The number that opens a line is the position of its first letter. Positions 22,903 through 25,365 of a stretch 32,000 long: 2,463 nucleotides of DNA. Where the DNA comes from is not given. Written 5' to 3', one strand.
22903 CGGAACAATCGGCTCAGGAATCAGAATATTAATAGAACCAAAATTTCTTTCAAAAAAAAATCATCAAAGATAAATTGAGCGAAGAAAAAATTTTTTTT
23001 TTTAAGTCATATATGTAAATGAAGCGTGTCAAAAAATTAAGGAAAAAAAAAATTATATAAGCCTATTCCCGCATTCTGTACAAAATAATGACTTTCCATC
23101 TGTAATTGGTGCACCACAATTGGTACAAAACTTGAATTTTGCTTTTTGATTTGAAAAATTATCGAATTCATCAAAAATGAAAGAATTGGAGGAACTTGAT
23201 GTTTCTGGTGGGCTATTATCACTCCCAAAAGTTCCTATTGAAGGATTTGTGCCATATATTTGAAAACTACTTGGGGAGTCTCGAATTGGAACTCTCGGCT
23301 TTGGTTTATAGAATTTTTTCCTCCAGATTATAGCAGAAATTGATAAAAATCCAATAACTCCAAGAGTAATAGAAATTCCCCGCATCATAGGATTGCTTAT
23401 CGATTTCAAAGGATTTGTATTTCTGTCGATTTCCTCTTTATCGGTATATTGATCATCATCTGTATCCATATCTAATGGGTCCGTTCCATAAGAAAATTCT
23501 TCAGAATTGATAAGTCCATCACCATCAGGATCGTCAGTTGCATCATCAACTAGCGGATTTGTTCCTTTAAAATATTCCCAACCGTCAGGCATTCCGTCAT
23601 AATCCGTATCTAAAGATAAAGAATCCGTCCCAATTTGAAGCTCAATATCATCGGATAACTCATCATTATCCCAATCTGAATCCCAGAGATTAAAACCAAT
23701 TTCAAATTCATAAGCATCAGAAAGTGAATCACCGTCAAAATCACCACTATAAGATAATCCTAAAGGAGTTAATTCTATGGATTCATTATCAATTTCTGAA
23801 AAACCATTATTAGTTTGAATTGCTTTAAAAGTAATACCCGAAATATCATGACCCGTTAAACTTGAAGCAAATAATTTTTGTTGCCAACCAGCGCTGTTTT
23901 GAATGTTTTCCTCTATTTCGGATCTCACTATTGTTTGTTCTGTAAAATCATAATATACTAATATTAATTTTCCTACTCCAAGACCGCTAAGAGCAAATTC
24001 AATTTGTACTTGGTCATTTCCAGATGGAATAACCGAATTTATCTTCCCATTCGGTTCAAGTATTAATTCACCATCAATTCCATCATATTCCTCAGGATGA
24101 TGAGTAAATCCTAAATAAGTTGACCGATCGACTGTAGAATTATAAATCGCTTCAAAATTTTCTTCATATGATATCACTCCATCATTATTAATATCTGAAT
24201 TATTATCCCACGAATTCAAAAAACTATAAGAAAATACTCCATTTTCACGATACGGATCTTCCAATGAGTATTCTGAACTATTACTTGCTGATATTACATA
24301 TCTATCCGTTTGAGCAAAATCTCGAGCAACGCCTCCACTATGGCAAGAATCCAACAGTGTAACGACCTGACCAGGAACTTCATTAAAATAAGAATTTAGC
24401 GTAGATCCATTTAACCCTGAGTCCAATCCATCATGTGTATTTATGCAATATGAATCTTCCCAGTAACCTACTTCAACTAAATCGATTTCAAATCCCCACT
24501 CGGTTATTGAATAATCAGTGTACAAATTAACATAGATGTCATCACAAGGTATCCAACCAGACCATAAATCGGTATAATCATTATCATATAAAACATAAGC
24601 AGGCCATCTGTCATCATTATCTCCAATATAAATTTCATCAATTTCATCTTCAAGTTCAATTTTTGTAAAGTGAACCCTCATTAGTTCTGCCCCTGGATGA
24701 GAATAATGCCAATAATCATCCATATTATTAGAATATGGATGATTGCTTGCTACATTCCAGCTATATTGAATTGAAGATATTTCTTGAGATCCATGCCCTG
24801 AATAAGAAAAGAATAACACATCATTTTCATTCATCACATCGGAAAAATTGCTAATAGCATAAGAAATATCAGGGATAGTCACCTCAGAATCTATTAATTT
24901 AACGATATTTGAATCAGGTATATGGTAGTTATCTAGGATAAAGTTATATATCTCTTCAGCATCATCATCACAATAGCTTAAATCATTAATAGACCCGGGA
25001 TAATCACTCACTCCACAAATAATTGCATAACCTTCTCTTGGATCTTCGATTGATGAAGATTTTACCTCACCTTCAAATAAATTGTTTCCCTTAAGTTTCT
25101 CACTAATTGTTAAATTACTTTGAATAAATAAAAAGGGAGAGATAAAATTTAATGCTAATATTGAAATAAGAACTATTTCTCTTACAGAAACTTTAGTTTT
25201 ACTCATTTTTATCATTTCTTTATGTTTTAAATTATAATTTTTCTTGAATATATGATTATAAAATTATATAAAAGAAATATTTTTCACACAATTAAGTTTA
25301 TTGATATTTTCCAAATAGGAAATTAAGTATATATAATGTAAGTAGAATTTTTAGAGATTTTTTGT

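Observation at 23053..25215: Extracellular, membrane-tethered caspase-fold protease with Ca-binding repeats and a cytoplasmic zinc ribbon: possible transmembrane proteolytic signalling protein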

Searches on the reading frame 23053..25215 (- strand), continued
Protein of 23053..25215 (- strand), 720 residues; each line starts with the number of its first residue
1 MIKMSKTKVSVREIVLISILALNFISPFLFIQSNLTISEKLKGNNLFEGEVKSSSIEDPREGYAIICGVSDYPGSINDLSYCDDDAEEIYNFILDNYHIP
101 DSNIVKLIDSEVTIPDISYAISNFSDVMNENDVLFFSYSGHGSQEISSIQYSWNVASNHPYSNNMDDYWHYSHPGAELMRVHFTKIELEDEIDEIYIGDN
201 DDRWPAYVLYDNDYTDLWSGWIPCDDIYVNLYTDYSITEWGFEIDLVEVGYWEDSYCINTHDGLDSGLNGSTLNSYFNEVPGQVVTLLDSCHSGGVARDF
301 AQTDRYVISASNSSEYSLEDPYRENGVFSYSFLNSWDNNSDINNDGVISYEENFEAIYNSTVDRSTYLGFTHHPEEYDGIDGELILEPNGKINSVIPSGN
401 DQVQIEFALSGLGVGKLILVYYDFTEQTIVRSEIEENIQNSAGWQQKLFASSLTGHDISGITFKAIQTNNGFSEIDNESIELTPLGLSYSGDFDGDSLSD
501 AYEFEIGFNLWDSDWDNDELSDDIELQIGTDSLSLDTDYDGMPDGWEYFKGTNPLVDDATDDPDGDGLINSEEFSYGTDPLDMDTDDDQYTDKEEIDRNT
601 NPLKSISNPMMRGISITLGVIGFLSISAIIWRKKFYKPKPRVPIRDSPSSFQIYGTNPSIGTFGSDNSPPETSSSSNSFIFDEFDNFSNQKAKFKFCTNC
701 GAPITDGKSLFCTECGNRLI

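Call 19: find_encoding_contigs(protein=P0029, flank=6000, max_places=2)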
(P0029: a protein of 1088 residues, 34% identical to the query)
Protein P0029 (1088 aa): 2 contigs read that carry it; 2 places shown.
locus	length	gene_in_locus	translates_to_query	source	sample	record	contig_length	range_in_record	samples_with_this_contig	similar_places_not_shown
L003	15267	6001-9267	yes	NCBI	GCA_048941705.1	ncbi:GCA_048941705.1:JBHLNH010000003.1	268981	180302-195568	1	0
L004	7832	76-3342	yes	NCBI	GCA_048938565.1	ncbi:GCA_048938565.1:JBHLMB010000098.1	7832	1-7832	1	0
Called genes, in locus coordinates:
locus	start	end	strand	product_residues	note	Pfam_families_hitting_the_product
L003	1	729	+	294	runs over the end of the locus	PF01937:ARMT1-like_dom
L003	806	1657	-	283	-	PF00142:Fer4_NifH (faint), PF01656:CbiA, PF02374:ArsA_ATPase (weak), PF09140:MipZ (weak), PF10609:ParA, PF13614:AAA_31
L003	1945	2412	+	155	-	PF12797:Fer4_2 (faint), PF04060:FeS, PF12838:Fer4_7 (faint), PF00037:Fer4, PF12837:Fer4_6 (weak)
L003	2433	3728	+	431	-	PF00384:Molybdopterin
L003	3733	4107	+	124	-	PF01568:Molydop_binding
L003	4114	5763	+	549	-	PF07969:Amidohydro_3, PF01979:Amidohydro_1 (weak)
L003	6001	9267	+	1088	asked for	PF00656:Peptidase_C14, PF00431:CUB (weak), PF13240:Zn_Ribbon_1 (weak)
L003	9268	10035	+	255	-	-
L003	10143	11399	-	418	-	PF05762:VWA_CoxE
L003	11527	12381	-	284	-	PF00158:Sigma54_activat (faint), PF13245:AAA_19 (weak), PF13401:AAA_22 (weak), PF00004:AAA, PF07724:AAA_2, PF07728:AAA_5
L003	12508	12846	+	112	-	-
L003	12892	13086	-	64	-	-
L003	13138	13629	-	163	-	PF00583:Acetyltransf_1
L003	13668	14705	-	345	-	-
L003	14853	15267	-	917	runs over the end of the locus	PF00070:Pyr_redox (faint), PF00890:FAD_binding_2 (faint), PF01134:GIDA (faint), PF07992:Pyr_redox_2 (weak), PF07992:Pyr_redox_2, PF12831:FAD_oxidored (weak), PF13450:NAD_binding_8 (weak), PF12838:Fer4_7 (weak), +14 more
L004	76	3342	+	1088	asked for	PF00656:Peptidase_C14, PF00431:CUB (weak), PF13240:Zn_Ribbon_1 (weak)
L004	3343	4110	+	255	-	-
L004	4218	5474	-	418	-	PF05762:VWA_CoxE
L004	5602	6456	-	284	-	PF00158:Sigma54_activat (faint), PF13245:AAA_19 (weak), PF13401:AAA_22 (weak), PF00004:AAA, PF07724:AAA_2, PF07728:AAA_5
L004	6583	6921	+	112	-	-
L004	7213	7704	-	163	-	PF00583:Acetyltransf_1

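Call 23: predict_structure(alignment_id=A1)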
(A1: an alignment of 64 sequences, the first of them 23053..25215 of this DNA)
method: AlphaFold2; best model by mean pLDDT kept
length: 720 residues; sequences in the alignment: 64
mean_pLDDT: 82.3   pTM: 0.67
mean pLDDT of the five models: 82.3, 81.3, 80.8, 80.4, 80.3
residues with pLDDT >= 90: 387; 70-90: 216; 50-70: 27; < 50: 90
segments of 3 or more residues with pLDDT < 50: 1-7, 32-55, 635-693
pLDDT, mean of each block of 10 residues (from residue 1): 48 80 70 46 34 54 96 72 95 95 96 97 96 96 91 93 93 95 94 92 83 92 94 89 97 90 87 96 96 94 95 91 91 93 90 96 94 96 92 87 90 88 90 70 85 85 88 88 90 92 92 90 88 82 92 90 94 93 94 93 91 82 77 50 35 30 34 35 33 63 75 76
secondary structure, 60 per line:
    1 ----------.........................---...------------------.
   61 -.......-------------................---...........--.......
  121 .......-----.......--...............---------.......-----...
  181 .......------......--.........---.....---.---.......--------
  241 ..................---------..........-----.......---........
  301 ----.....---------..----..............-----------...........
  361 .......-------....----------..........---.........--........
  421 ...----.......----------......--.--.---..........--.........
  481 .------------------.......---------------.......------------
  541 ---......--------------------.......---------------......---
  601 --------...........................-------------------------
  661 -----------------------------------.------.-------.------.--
elements in order (helices of 4 or more, strands of 3 or more residues): H11-35 E62-68 H82-97 E104-108 H114-127 E133-139 E142-156 E166-172 E178-187 E194-199 E202-210 E214-218 E226-232 E241-258 H270-277 E283-289 H293-300 E305-309 H327-338 H350-367 E375-378 E389-398 E402-410 E413-423 E428-434 E445-450 E460-469 E472-481 H500-506 H522-528 H544-549 H570-576 H592-597 H609-635

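Call 25: fold_search(model_id=the predicted structure, library=pdb)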
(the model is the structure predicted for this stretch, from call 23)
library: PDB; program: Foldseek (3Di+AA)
matches with E <= 10: 1523; with E <= 0.001: 212
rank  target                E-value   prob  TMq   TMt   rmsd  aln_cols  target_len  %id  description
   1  9n3e_A                1.9e-09  1.00  0.24  0.54   9.3       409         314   13  Crystal structure of Arabidopsis metacaspase 9 C147G at pH 5.5 (released 2025-06-11)
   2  9n3e_B                5.9e-09  1.00  0.25  0.54   9.0       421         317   13  Crystal structure of Arabidopsis metacaspase 9 C147G at pH 5.5 (released 2025-06-11)
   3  3uo8_C                6.3e-09  1.00  0.24  0.45  19.4       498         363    9  Crystal structure of the MALT1 paracaspase (P1 form) (released 2011-12-21)
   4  9n3d                  7.9e-09  1.00  0.24  0.54   6.9       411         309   13  Crystal structure of Arabidopsis metacaspase 9 C147G at pH 4.2 (released 2025-06-11)
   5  8a53_B                1.2e-08  1.00  0.24  0.55   6.5       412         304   13  Crystal structure of AtMCA-IIf C147A (metacaspase 9) from Arabidopsis thaliana (released 2023-05-31)
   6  8v4x_B                1.7e-08  1.00  0.22  0.43  21.7       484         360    9  Structure of MALT1 in complex with an allosteric inhibitor (released 2024-05-01)
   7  8a53_C                1.8e-08  1.00  0.24  0.55   6.8       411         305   13  Crystal structure of AtMCA-IIf C147A (metacaspase 9) from Arabidopsis thaliana (released 2023-05-31)
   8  9n3f                  1.8e-08  1.00  0.24  0.54   7.0       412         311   13  Crystal structure of Arabidopsis Metacaspase 9 C147G at pH 7.5 (released 2025-06-11)
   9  7qp1_B                2.0e-08  1.00  0.24  0.63  10.0       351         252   18  Crystal structure of metacaspase from candida glabrata with calcium (released 2023-01-11)
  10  4i1p_A                2.0e-08  1.00  0.23  0.42  19.9       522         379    9  Human MALT1 (caspase-IG3) in complex with activity based-probe (released 2014-07-09)
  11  7qp0_B                2.2e-08  1.00  0.22  0.56   8.5       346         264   16  Crystal structure of metacaspase from candida glabrata with magnesium (released 2023-01-11)
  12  8a53_D                3.1e-08  1.00  0.24  0.55   7.0       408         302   13  Crystal structure of AtMCA-IIf C147A (metacaspase 9) from Arabidopsis thaliana (released 2023-05-31)
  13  7qp1_A                3.3e-08  1.00  0.23  0.60   9.1       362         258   18  Crystal structure of metacaspase from candida glabrata with calcium (released 2023-01-11)
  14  6w8r_B                3.3e-08  1.00  0.24  0.48  11.2       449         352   13  Crystal structure of metacaspase 4 C139A from Arabidopsis (released 2020-05-20)
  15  8v4x_D                3.3e-08  1.00  0.22  0.40  21.9       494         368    9  Structure of MALT1 in complex with an allosteric inhibitor (released 2024-05-01)
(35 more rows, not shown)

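Call 28: find_related_loci(query=A1, collection=genome_contigs, flank=6000)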
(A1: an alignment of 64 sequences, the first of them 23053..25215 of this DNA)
Query A1 (720 aa) in genome_contigs; peptide patterns used: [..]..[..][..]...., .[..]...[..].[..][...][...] (x = any residue, [..] = any of these).
376 stretches matched a pattern; 96 encode a relative of the query (tblastn E <= 1e-3); the best 80 are kept; 80 distinct loci.
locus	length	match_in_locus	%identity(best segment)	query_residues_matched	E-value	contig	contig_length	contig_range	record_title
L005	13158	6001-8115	62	8-719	0e+0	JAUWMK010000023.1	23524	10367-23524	MAG: Promethearchaeum sp. isolate CSMAG_2396 CSMAG_2396_k141_66867_length_23524_cov_7.0000, whole genome shotgun sequenc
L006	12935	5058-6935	41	1-603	9e-142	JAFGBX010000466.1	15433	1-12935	MAG: Promethearchaeota archaeon isolate Zod_Metabat.1055 k87_14688701, whole genome shotgun sequence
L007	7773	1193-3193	40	61-601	4e-132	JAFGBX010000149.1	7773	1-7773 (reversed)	MAG: Promethearchaeota archaeon isolate Zod_Metabat.1055 k87_4166016, whole genome shotgun sequence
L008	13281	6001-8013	41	61-595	3e-122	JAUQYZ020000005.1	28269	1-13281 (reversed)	MAG: Candidatus Sigynarchaeum springense isolate SQRJ_234 k255_138102, whole genome shotgun sequence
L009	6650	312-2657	39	29-645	6e-103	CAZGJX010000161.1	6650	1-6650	MAG TPA_asm: uncultured archaeon isolate binchicken_co228_481 genome assembly, contig: NODE_18706_length_6650_cov_7.1369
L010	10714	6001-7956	33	13-659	1e-95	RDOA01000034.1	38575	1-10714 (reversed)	MAG: Promethearchaeota archaeon isolate DZG_bin1.240 NODE_35_length_38575_cov_20.412021, whole genome shotgun sequence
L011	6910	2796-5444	36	4-620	6e-93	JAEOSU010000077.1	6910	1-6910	MAG: Promethearchaeota archaeon isolate YT_039 k127_39197387, whole genome shotgun sequence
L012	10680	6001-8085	34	1-719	4e-92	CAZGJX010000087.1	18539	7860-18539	MAG TPA_asm: uncultured archaeon isolate binchicken_co228_481 genome assembly, contig: NODE_4130_length_18539_cov_7.5523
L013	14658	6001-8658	36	51-643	1e-88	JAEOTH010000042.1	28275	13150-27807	MAG: Promethearchaeota archaeon isolate YT1_053 k127_4979896, whole genome shotgun sequence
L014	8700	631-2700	37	52-603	2e-91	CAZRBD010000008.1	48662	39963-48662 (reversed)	MAG TPA_asm: uncultured archaeon isolate SRP179991_co3_105 genome assembly, contig: NODE_108_length_48662_cov_6.825375,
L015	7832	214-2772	35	50-634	2e-87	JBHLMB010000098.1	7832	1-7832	MAG: Promethearchaeota archaeon isolate DZ2M.159 DZ2M.159@35309, whole genome shotgun sequence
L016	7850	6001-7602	37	42-596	1e-87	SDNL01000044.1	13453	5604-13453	MAG: Promethearchaeota archaeon isolate TEKIR_8 Tekir-sed17-11940, whole genome shotgun sequence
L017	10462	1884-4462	34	12-653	3e-87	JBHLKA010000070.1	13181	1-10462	MAG: Candidatus Hodarchaeota archaeon isolate DZ1B.205 DZ1B.205@15311, whole genome shotgun sequence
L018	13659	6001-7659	35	50-629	8e-86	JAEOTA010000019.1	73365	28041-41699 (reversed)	MAG: Promethearchaeota archaeon isolate YT1_007 k127_15246968, whole genome shotgun sequence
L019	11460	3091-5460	36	23-646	1e-85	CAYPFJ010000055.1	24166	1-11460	MAG TPA_asm: uncultured archaeon isolate SRP185410_co2_266 genome assembly, contig: NODE_2347_length_24166_cov_9.401891,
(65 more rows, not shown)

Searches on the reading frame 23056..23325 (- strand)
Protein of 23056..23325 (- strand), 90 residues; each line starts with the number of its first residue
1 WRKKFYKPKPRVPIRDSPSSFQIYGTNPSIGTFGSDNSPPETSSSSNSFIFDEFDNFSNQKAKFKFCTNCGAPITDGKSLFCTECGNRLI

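Call 35: search_protein_families(library=pfam, proteins=[window:23056-23325:-], max_evalue=1)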
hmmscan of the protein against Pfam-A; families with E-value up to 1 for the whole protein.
seq(90 aa): 19 families
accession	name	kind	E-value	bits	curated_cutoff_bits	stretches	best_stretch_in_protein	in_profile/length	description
PF13240.11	Zn_Ribbon_1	-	5.5e-07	29.6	25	2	66-89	1-23/23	zinc-ribbon domain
PF14803.11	Zn_ribbon_Nudix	-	0.00057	20.2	25.6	1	65-74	1-10/34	Nudix N-terminal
PF12773.13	DZR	-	0.00071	20.1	27.3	1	63-87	11-32/45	Double zinc ribbon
PF13248.11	Zn_ribbon_3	-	0.0018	18.1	27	1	67-89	5-26/26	zinc-ribbon domain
PF17032.10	Zn_ribbon_15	-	0.018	16.3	28.9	1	62-86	50-73/73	zinc-ribbon family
PF18508.7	zf_C2H2_13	-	0.022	14.8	26.5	1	59-74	13-27/42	Zinc finger domain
PF24463.1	DUF7577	-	0.027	14.5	28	0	63-73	15-25/27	Domain of unknown function (DUF7577)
PF08772.16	Zn_ribbon_NOB1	-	0.043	14.3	24.9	1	64-88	8-32/72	Nin one binding (NOB1) Zn-ribbon like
PF04828.22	GFA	-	0.045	14.3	24.3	1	56-76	64-83/115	Glutathione-dependent formaldehyde-activating enzyme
PF09889.16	DUF2116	-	0.07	13.5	26.8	1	63-88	2-27/59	Probable treble clef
PF18912.6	DZR_2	-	0.086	13.1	27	1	67-87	10-29/56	Double zinc ribbon domain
PF14149.11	YhfH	-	0.1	12.9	27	0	65-85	14-34/37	YhfH-like protein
PF00130.28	C1_1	-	0.11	12.8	26.5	1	62-87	9-36/53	Phorbol esters/diacylglycerol binding domain (C1 domain)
PF18256.6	HscB_4_cys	-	0.16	12.3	26.2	1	67-85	3-23/27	Co-chaperone HscB tetracysteine metal binding motif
PF03604.18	Zn_ribbon_RPAB4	-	0.16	12.1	24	1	67-90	3-28/32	DNA directed RNA polymerase, 7 kDa subunit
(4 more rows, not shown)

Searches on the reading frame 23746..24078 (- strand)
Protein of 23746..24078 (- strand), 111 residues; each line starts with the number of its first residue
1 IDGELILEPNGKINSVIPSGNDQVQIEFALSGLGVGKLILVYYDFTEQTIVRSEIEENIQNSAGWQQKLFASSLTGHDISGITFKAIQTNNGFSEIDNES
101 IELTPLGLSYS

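Call 54: predict_structure(alignment_id=A4)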
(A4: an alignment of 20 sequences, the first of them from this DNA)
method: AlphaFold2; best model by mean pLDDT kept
length: 111 residues; sequences in the alignment: 20
mean_pLDDT: 78.8   pTM: 0.70
mean pLDDT of the five models: 78.8, 75.1, 74.6, 72.6, 70.0
residues with pLDDT >= 90: 15; 70-90: 71; 50-70: 19; < 50: 6
segments of 3 or more residues with pLDDT < 50: 107-111
pLDDT, mean of each block of 10 residues (from residue 1): 68 86 85 87 80 78 87 66 86 88 59 44
secondary structure, 60 per line:
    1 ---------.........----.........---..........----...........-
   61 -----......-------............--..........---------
elements in order: E10-18 E23-31 E35-44 E49-59 E66-71 E79-90 E93-102

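Call 56: fold_search(model_id=the predicted structure, library=pdb)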
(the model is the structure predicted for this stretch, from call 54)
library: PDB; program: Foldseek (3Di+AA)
matches with E <= 10: 1590; with E <= 0.001: 0
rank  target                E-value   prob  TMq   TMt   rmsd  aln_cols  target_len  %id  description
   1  8jmw_A                3.4e-03  1.00  0.49  0.13   4.6        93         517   18  Fibril form of serine peptidase Vpr (released 2023-12-06)
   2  2hvb_B                7.7e-03  1.00  0.44  0.43   4.7       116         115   13  Crystal structure of hypothetical protein PH1083 from Pyrococcus horikoshii OT3 (released 2007-01-28)
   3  6dxu_C                9.5e-03  0.99  0.43  0.09   6.0       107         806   11  Crystal Structure of Parabacteroides merdae Beta-Glucuronidase (GUS) (released 2019-02-27)
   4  2hvb_A                1.0e-02  1.00  0.44  0.43   4.8       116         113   13  Crystal structure of hypothetical protein PH1083 from Pyrococcus horikoshii OT3 (released 2007-01-28)
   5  2w91                  1.2e-02  0.99  0.41  0.11   7.3       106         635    8  Structure of a Streptococcus pneumoniae family 85 glycoside hydrolase, Endo-D. (released 2009-01-27)
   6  6dxu_B                1.3e-02  0.99  0.44  0.09   5.9       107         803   11  Crystal Structure of Parabacteroides merdae Beta-Glucuronidase (GUS) (released 2019-02-27)
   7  5oc7_C                1.3e-02  0.99  0.44  0.50   5.5       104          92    8  Crystal structure of the pleckstrin-homology domain of Bcr-Abl in complex with monobody Mb(Bcr-PH_4). (released 2017-12-27)
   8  8fk7_A                1.5e-02  0.99  0.41  0.36   6.3       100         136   15  Structure of the Pyrobaculum calidifontis flagellar-like archaeal type IV pilus (released 2023-06-28)
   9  5gzt_B                1.8e-02  1.00  0.58  0.07   3.3       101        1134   10  Crystal Structure of Chitinase ChiW from Paenibacillus sp. str. FPU-7 Reveals a Novel Type of Bacterial Cell-Surface-E (released 2016-12-28)
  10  6dxu_D                1.9e-02  0.98  0.41  0.09   6.2       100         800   13  Crystal Structure of Parabacteroides merdae Beta-Glucuronidase (GUS) (released 2019-02-27)
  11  2ygv_D                2.0e-02  0.99  0.45  0.36   5.3       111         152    9  Conserved N-terminal domain of the yeast Histone Chaperone Asf1 in complex with the C-terminal fragment of Rad53 (released 2012-02-15)
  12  2ygv_B                2.0e-02  0.99  0.43  0.33   5.7       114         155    9  Conserved N-terminal domain of the yeast Histone Chaperone Asf1 in complex with the C-terminal fragment of Rad53 (released 2012-02-15)
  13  3gdb                  2.1e-02  0.99  0.42  0.11   7.2       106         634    8  Crystal structure of Spr0440 glycoside hydrolase domain, Endo-D from Streptococcus pneumoniae R6 (released 2009-03-17)
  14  6rpt_A                2.3e-02  1.00  0.52  0.51   4.9       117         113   10  Structure of tick complement inhibitor CirpT1 complexed with macroglobubulin domain 4 of human complement C5 (released 2020-01-08)
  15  6a6y_B                2.3e-02  0.93  0.38  0.30  16.8       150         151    8  Crystal Structure of Asf1 from Plasmodium falciparum (released 2018-07-18)
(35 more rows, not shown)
